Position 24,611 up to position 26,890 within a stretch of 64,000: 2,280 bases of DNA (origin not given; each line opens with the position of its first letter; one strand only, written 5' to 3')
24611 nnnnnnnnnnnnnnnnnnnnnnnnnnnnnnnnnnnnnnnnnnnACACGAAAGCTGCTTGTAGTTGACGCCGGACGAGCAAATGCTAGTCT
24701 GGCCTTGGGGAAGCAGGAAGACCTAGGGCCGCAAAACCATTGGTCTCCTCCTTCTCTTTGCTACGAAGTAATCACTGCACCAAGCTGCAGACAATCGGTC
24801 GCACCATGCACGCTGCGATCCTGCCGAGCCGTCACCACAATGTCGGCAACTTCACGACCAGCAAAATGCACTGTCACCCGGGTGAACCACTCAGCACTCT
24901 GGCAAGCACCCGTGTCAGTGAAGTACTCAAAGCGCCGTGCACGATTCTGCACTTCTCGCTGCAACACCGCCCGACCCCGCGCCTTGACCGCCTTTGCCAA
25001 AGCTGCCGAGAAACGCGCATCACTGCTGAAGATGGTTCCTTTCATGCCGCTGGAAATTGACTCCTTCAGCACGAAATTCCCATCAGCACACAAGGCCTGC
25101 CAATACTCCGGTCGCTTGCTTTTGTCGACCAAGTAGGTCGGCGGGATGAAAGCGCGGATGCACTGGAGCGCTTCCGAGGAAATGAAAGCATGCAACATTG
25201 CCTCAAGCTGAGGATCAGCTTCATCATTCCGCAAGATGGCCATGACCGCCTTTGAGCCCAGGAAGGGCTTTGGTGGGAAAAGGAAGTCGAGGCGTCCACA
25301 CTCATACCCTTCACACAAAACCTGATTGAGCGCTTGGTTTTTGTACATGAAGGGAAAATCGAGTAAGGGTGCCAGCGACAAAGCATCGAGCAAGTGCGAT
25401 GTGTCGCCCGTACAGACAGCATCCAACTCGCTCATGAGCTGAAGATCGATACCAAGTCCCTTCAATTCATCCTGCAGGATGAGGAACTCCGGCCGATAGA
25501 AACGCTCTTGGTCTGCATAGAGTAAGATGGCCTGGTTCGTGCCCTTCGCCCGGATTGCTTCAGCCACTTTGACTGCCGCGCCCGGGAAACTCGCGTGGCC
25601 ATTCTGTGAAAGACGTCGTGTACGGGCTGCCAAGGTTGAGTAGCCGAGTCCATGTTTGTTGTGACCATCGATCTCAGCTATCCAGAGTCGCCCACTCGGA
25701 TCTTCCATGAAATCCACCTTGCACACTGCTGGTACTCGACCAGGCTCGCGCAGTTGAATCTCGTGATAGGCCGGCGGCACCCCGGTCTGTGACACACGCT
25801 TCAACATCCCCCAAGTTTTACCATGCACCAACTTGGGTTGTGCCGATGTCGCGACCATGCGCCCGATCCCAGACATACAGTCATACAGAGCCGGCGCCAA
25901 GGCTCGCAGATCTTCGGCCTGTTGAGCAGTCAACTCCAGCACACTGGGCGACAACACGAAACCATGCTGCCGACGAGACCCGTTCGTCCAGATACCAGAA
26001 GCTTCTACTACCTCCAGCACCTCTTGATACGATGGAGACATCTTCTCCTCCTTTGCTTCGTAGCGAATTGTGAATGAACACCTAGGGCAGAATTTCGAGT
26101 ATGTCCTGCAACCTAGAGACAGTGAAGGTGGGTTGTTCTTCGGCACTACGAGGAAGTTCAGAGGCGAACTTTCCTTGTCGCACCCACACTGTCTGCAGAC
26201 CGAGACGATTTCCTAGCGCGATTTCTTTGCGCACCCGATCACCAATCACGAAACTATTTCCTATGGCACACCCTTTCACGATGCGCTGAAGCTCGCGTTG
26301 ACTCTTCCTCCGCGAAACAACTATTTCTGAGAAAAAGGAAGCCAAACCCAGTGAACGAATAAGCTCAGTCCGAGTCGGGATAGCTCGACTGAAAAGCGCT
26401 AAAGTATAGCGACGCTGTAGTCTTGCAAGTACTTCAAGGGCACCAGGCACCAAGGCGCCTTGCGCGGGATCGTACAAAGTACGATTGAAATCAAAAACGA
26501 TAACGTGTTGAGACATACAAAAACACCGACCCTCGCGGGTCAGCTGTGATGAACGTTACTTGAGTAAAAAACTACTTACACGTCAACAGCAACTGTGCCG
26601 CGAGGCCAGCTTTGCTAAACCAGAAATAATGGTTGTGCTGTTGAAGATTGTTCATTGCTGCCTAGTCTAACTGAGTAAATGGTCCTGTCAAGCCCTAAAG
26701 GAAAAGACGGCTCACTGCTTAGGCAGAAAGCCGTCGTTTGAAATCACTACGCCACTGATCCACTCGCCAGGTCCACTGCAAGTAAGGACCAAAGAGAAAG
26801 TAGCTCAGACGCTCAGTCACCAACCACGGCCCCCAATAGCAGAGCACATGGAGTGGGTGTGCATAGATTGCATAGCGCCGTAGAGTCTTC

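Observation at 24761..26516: High-GC two-gene module: HAD-like hydrolase plus a 426-aa enzyme with ATP-grasp-like motifs in reversed order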

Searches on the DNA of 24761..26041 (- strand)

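Call 84: build_rna_model(alignment_id=A2, structure=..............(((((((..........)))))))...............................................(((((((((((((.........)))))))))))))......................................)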
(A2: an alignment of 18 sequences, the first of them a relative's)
Model R1 built from alignment A2 (18 sequences, 158 columns); structure: as given.
model positions 121; base pairs 20; branch points 1; effective number of sequences 7.89; information 0.59 bits per position. Calibrated on 0.2 Mb of random sequence (short: E-values are rough).
structure used (alignment columns):
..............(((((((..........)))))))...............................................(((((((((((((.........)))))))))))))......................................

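Call 85: search_with_rna_model(model_id=R1, sources=[window, L001, L002, L003, L004, L005, L006, L007, L008, L009, L010, L011, L012, L013, L014, L015, L016, L017, L018, L019, L020, L021, L022, L023, L024, L025, L026, L027, L028, L029, L030, L031, L032, L033, L034, L035, L036, L037, L038, L039, L040, L041, L042, L043, L044, L045, L046, L047, L048, L049, L050, L051, L052, L053, L054, L055, L056, L057, L058, L059], max_evalue=1)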
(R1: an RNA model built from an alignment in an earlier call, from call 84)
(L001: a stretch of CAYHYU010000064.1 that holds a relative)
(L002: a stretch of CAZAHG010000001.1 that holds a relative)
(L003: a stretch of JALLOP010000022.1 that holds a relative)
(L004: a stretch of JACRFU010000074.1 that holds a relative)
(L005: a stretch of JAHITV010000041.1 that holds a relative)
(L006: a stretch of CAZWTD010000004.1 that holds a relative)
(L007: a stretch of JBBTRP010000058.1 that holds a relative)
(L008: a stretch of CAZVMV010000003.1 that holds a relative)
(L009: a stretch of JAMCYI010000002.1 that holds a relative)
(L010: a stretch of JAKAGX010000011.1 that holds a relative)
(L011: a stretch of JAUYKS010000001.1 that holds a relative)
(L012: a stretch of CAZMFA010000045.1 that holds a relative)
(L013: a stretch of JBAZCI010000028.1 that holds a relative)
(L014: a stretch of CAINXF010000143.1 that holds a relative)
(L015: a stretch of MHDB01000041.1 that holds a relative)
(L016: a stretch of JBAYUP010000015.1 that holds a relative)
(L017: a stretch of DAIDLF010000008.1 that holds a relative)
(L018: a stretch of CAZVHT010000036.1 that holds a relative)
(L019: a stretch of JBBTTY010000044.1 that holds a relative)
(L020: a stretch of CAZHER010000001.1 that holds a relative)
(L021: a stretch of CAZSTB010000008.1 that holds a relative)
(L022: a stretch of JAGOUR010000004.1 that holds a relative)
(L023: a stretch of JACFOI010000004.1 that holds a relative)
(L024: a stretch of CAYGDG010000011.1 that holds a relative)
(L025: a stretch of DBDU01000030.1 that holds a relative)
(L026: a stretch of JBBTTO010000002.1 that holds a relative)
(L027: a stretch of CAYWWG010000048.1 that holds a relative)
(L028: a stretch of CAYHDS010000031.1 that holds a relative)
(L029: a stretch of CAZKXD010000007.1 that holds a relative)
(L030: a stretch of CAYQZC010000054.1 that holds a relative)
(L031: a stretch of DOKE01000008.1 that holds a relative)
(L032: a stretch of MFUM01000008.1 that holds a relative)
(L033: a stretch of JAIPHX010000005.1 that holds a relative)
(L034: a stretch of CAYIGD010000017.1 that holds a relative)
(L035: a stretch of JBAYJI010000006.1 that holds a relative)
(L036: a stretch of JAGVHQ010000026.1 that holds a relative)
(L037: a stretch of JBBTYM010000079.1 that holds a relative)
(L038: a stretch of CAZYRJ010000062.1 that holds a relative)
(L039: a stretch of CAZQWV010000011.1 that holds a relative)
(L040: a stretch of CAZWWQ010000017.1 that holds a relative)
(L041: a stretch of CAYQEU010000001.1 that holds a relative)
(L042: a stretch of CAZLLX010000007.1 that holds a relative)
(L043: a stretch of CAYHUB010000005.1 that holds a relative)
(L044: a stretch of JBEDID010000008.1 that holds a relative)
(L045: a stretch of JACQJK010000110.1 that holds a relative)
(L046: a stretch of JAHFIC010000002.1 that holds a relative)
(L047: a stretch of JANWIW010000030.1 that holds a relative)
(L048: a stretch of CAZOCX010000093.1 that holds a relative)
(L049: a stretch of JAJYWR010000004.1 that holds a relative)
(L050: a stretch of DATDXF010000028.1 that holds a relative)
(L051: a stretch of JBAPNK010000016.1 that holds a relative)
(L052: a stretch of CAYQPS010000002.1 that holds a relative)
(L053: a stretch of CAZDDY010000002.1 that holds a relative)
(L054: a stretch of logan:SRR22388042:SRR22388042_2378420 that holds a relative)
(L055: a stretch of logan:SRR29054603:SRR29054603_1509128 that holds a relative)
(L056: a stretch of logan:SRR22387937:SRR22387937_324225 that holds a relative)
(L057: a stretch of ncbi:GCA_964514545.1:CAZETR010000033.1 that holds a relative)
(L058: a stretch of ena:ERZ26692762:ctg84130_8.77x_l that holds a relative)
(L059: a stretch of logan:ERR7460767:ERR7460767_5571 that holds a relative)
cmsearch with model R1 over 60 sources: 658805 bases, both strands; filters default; matches with E-value up to 1: 64.
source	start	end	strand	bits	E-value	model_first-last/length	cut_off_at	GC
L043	5292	5410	+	113.2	2.7e-26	1-121/121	no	0.45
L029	1507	1625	+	111.6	7.4e-26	1-121/121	no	0.46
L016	5288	5409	+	106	2.2e-24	1-121/121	no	0.36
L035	5291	5409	+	105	4e-24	1-121/121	no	0.43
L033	5293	5412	+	101.4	3.6e-23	1-121/121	no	0.37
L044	4219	4337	+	94.4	2.6e-21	1-121/121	no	0.35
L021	5301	5419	+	90.8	2.4e-20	1-121/121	no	0.32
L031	5266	5384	+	90.3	3.3e-20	1-121/121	no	0.34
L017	3538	3671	+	89.8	4.3e-20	1-121/121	no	0.54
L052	5238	5360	+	85.1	7.7e-19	1-121/121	no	0.38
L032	5262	5382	+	83.4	2.2e-18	1-121/121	no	0.39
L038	4146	4255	+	82.1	4.9e-18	1-121/121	no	0.45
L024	5284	5395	+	78.9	3.4e-17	1-121/121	no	0.36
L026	5313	5429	+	76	2.1e-16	1-121/121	no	0.36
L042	2444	2559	+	75.5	2.8e-16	1-121/121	no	0.31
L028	2327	2442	+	74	7e-16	1-121/121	no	0.36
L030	1440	1551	+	71.8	2.7e-15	1-121/121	no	0.41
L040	3524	3638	+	67.1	4.8e-14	1-121/121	no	0.29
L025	5294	5395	+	56.4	3.2e-11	1-121/121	no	0.41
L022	5285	5404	+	48.8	3.3e-09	1-121/121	no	0.31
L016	5360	5470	-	40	7.4e-07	1-121/121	no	0.33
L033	5363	5477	-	40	7.4e-07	1-121/121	no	0.31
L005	5353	5475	+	37.6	3.2e-06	1-121/121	no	0.33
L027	1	56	+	35.8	9.2e-06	63-119/121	5'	0.3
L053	362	493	+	34.2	2.5e-05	1-121/121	no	0.35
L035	5369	5434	-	33.5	3.7e-05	44-110/121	no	0.35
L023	5278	5412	+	32.4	7.4e-05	1-121/121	no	0.41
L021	5377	5438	-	31.6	0.00012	49-110/121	no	0.23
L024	5346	5452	-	30.3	0.00027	1-121/121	no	0.31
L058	5482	5598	-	29.4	0.00046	1-121/121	no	0.32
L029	1585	1645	-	28.4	0.00087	49-110/121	no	0.34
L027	16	76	-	28.1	0.0011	48-110/121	no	0.26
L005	5185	5313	+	28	0.0011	1-121/121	no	0.3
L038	4215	4276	-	27.4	0.0016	48-110/121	no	0.32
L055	1044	1157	+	26.9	0.0022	1-121/121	no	0.41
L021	7260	7370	-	25.2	0.006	1-121/121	no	0.36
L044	4297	4358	-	25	0.007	48-110/121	no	0.26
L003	7302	7418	-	24.6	0.0087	1-121/121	no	0.35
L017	3619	3654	-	24.4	0.01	76-110/121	no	0.64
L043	5370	5430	-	23.9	0.013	49-110/121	no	0.33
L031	5342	5399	-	23.8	0.014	53-110/121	no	0.21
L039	1293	1424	+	23.6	0.016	1-121/121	no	0.35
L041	5307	5437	+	23.6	0.017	1-121/121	no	0.4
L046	5218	5409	+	23.1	0.022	1-121/121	no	0.43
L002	5346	5446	+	22.8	0.026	1-121/121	no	0.4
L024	7158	7291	+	22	0.042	1-121/121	no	0.34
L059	7173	7248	+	21.1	0.072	1-121/121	no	0.32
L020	5307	5430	+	20.8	0.091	1-121/121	no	0.31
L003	2780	2910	+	20.6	0.1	1-121/121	no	0.28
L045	4753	4863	+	20.5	0.11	1-121/121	no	0.46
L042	2522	2578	-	20.1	0.13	47-110/121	no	0.26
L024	8683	8736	+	19.8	0.16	53-110/121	no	0.28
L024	8700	8849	-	19.7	0.18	1-121/121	no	0.32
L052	5808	5911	+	19.5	0.2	1-121/121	no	0.37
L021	856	941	+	19.1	0.25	1-121/121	no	0.3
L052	7416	7532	+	18.9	0.29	1-121/121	no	0.36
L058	5473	5520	+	18.8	0.31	59-110/121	no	0.46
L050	5369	5480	-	18.4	0.39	1-121/121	no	0.36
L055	917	1025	+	18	0.5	1-121/121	no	0.34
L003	5121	5231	-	17.9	0.53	1-121/121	no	0.34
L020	11212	11311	-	17.8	0.55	1-121/121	no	0.3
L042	512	666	+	17.4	0.7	1-121/121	no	0.36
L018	5258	5377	+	17.4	0.74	1-121/121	no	0.47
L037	6089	6265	-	17.1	0.88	1-121/121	no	0.41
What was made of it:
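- A covariance model finds the element only at this position in 659 kb, including untrained loci (call 85). Covariance-model hits are confined to this position (call 85).
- Tried and rejected: The covariance model built from Paceibacteria-type leaders does not detect the window's own leader (call 85).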

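Call 93: search_rna_families(source=L035, start=5150, end=5430, threshold=evalue, max_evalue=1)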
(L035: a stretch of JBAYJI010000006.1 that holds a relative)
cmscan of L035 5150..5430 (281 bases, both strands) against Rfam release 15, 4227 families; matches with E-value up to 1: 4.
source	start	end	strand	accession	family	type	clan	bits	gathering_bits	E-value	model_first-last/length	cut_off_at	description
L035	5150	5196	+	RF00005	tRNA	Gene; tRNA;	CL00001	29.1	29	0.00025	26-71/71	5'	tRNA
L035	5364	5416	+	RF02433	SpF36_sRNA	Gene; sRNA;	-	26.2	48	0.08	1-51/51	no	Streptococcus sRNA SpF36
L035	5308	5401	+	RF01830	StyR-44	Gene;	-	21.7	54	0.43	1-107/107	no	Salmonella enterica Typhi npcRNA 44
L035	5361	5411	+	RF00994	mir-1255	Gene; miRNA;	-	18.2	63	0.3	1-67/67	no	mir-1255 microRNA precursor family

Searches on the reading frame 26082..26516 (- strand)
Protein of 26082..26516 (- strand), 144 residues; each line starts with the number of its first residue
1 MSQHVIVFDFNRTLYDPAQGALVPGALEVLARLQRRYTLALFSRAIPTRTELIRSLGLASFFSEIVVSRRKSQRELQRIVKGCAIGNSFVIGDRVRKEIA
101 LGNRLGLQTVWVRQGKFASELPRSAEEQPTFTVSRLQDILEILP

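Call 4: search_protein_families(library=pfam, proteins=[window:26082-26516:-], max_evalue=1)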
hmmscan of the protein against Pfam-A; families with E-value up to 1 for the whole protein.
window:26082-26516:- (144 aa): 4 families
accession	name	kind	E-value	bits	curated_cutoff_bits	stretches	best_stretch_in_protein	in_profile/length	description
PF13242.12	Hydrolase_like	-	9.7e-10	38.7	22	1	82-138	18-74/75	HAD-hyrolase-like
PF09419.16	PGP_phosphatase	-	0.01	15.8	20.4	1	89-115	140-166/168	Mitochondrial PGP phosphatase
PF00702.32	Hydrolase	-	0.04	14.8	26.4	1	20-71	97-149/191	haloacid dehalogenase-like hydrolase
PF13419.12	HAD_2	-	0.046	14.3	23.8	1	21-112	79-178/178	Haloacid dehalogenase-like hydrolase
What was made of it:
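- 26082..26516 (-): Cap-less HAD-superfamily phosphohydrolase, 144 aa. Motif I is D9-F-N11-R-T13 (Asp+2 replaced by Asn), motif III is K71, motif IV is G92-D93-x4-E98. Pfam Hydrolase_like 38.7 bits against a cutoff of 22 (call 4).
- On HAD superfamily: Pfam Hydrolase_like 38.7 bits against 22 (call 4).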

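Call 5: search_protein_families(library=ncbifam, proteins=[window:26082-26516:-], max_evalue=1)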
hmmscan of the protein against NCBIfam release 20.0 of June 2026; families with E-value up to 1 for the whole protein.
window:26082-26516:- (144 aa): 15 families
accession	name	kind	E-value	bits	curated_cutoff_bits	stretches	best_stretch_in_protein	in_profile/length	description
TIGR02253.1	CTE7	subfamily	2.5e-12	47.1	169.75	1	21-140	94-221/221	TIGR02253 family HAD-type hydrolase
TIGR02254.1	YjjG_YfnB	equivalog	4.5e-10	39.4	159.9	1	20-143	96-223/223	YjjG family noncanonical pyrimidine nucleotidase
TIGR01668.1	YqeG_hyp_ppase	hypoth_equivalog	4.1e-07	29.7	89.1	1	6-120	28-143/170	YqeG family HAD IIIA-type phosphatase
NF052576.1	PymNtasePynAStpc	equivalog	4.6e-07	29.7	350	1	18-143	96-227/229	pyrimidine 5'-nucleotidase PynA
TIGR01662.1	HAD-SF-IIIA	subfamily_domain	1.3e-05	25.3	44.6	1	6-114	3-140/141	HAD-IIIA family hydrolase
TIGR01458.1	HAD-SF-IIA-hyp3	hypoth_equivalog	0.00011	21.7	175.95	1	82-141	193-252/257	TIGR01458 family HAD-type hydrolase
NF053830.1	RUBPPhHalo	equivalog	0.00024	20.8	330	1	84-142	175-233/234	ribulose-1,5-bisphosphate 5-phosphatase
NF006976.0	PRK09449.1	equivalog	0.00034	20.2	183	1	22-143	96-222/225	pyrimidine 5'-nucleotidase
TIGR01460.1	HAD-SF-IIA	subfamily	0.00036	20.4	100.15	1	74-115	217-246/246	HAD-IIA family hydrolase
TIGR01459.1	HAD-SF-IIA-hyp4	hypoth_equivalog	0.0013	18.2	103.75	1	86-112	214-240/242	TIGR01459 family HAD-type hydrolase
NF053752.1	TK1734_fam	exception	0.0089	15.3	475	1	77-142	192-258/260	2-phosphoglycolate phosphatase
TIGR01457.1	HAD-SF-IIA-hyp2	hypoth_equivalog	0.012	15.1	247.65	1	82-138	192-248/249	TIGR01457 family HAD-type hydrolase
TIGR01452.1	PGP_euk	subfamily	0.014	14.8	201.95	1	71-116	203-250/279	phosphoglycolate/pyridoxal phosphate family phosphatase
NF008018.0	PRK10748.1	equivalog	0.097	11.8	225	1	84-138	179-233/238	5-amino-6-(5-phospho-D-ribitylamino)uracil phosphatase YigB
TIGR01656.1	Histidinol-ppas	subfamily_domain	0.1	12.5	84.15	1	83-113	117-147/149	histidinol-phosphate phosphatase domain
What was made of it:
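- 26082..26516 (-): Weak NCBIfam hits to CTE7, YjjG, YqeG and HAD-IIIA (call 5).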

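Call 8: search_protein_families(library=padloc, proteins=[window:26082-26516:-], max_evalue=1)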
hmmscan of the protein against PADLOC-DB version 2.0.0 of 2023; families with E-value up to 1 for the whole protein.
window:26082-26516:- (144 aa): 0 families

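Call 78: find_homologous_proteins(query=window:26082-26516:-, max_evalue=0.00001)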
Query window:26082-26516:- (144 aa): 17 proteins with E <= 0.00001 among 82 candidates.
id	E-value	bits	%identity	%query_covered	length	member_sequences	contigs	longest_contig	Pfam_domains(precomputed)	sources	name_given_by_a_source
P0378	1.2e-85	302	100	100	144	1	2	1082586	PF13242.13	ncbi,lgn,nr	ncbi:MAG: HAD family hydrolase [Candidatus Nomurabacteria bacterium]|nr:MAG: HAD family hydrolase [C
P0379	3.9e-40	155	53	98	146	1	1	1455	PF13419.13,PF00702.33,PF13242.13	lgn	-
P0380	7.3e-34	134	47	98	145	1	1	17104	PF13419.13,PF13242.13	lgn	-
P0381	3.1e-31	126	47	95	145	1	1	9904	PF13242.13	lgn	-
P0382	5.3e-31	125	45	98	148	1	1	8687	PF13242.13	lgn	-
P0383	6.1e-30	122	46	99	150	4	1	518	PF13419.13,PF00702.33,PF13242.13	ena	-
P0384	1.4e-29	120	45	96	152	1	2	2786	PF13419.13,PF09419.17,PF00702.33,PF13242.13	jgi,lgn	-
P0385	6.8e-28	115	45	100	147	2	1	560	PF13419.13,PF00702.33,PF13242.13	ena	-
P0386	1.1e-27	114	44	94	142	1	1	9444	PF13242.13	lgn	-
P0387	3.0e-27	113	42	97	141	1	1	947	PF00702.33,PF13242.13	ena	-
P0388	2.1e-26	110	40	97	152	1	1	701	PF13242.13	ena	-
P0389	7.7e-26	108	44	96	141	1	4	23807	PF13242.13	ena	-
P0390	6.0e-25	105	43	98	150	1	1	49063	PF13242.13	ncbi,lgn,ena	-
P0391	4.7e-24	103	42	96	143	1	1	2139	PF13242.13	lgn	-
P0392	1.4e-23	101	41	96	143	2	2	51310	PF13242.13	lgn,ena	-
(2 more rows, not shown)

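Call 79: find_encoding_contigs(protein=P0378, flank=4000, max_places=2)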
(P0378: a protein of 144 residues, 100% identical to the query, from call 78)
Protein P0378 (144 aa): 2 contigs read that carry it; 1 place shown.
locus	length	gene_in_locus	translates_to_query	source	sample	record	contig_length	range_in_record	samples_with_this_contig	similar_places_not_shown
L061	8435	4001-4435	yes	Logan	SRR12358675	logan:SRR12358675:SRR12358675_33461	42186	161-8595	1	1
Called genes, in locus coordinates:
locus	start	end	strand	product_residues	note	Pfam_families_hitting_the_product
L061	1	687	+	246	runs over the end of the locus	PF02683:DsbD_TM, PF13386:DsbD_2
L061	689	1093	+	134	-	PF04892:VanZ-LLP1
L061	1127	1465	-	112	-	PF00453:Ribosomal_L20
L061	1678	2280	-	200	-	PF05198:IF3_N, PF00707:IF3_C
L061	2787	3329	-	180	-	PF01668:SmpB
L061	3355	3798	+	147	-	-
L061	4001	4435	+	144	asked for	PF13242:Hydrolase_like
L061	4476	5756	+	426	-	-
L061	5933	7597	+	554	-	PF03485:Arg_tRNA_synt_N, PF00750:tRNA-synt_1d, PF09334:tRNA-synt_1g (faint), PF05746:DALR_1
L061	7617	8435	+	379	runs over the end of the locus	PF13439:Glyco_transf_4, PF13579:Glyco_trans_4_4 (weak), PF20706:GT4-conflict, PF00534:Glycos_transf_1, PF13692:Glyco_trans_1_4, PF13524:Glyco_trans_1_2 (weak)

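Call 86: predict_structure(alignment_id=A4)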
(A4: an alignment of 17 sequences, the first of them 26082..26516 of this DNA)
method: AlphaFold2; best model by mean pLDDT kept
length: 144 residues; sequences in the alignment: 17
mean_pLDDT: 96.2   pTM: 0.91
mean pLDDT of the five models: 96.2, 96.1, 95.9, 95.7, 95.5
residues with pLDDT >= 90: 141; 70-90: 2; 50-70: 1; < 50: 0
segments of 3 or more residues with pLDDT < 50: none
pLDDT, mean of each block of 10 residues (from residue 1): 91 96 98 98 95 97 96 97 95 98 98 95 98 98 91
secondary structure, 60 per line:
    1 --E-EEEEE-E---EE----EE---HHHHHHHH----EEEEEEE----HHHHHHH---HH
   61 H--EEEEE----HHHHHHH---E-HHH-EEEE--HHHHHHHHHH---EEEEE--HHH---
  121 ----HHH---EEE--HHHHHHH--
elements in order: E5-9 H26-33 E38-44 H49-55 E64-68 H73-79 E89-92 H95-104 E108-112 E131-133 H136-142
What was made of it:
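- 26082..26516 (-): AF2 pLDDT 96.2 (call 86).
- On HAD phosphatases (typical): 144 aa. Residues 10-24 form only a beta-hairpin (call 86).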

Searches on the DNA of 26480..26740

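Call 92: search_rna_families(source=window, start=26480, end=26740, threshold=evalue, max_evalue=1)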
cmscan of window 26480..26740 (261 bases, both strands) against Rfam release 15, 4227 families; matches with E-value up to 1: 1.
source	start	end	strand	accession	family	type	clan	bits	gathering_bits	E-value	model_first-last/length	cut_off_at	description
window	26543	26637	+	RF01576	DdR8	Gene; snRNA; snoRNA; CD-box;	-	18.6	80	0.37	1-88/88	no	D. discoideum snoRNA DdR8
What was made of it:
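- On Known RNA families (Rfam Trp_leader, His_leader, T-box, riboswitches): Nothing relevant at E <= 1 on the window leader or the L035 leader (calls 92, 93).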
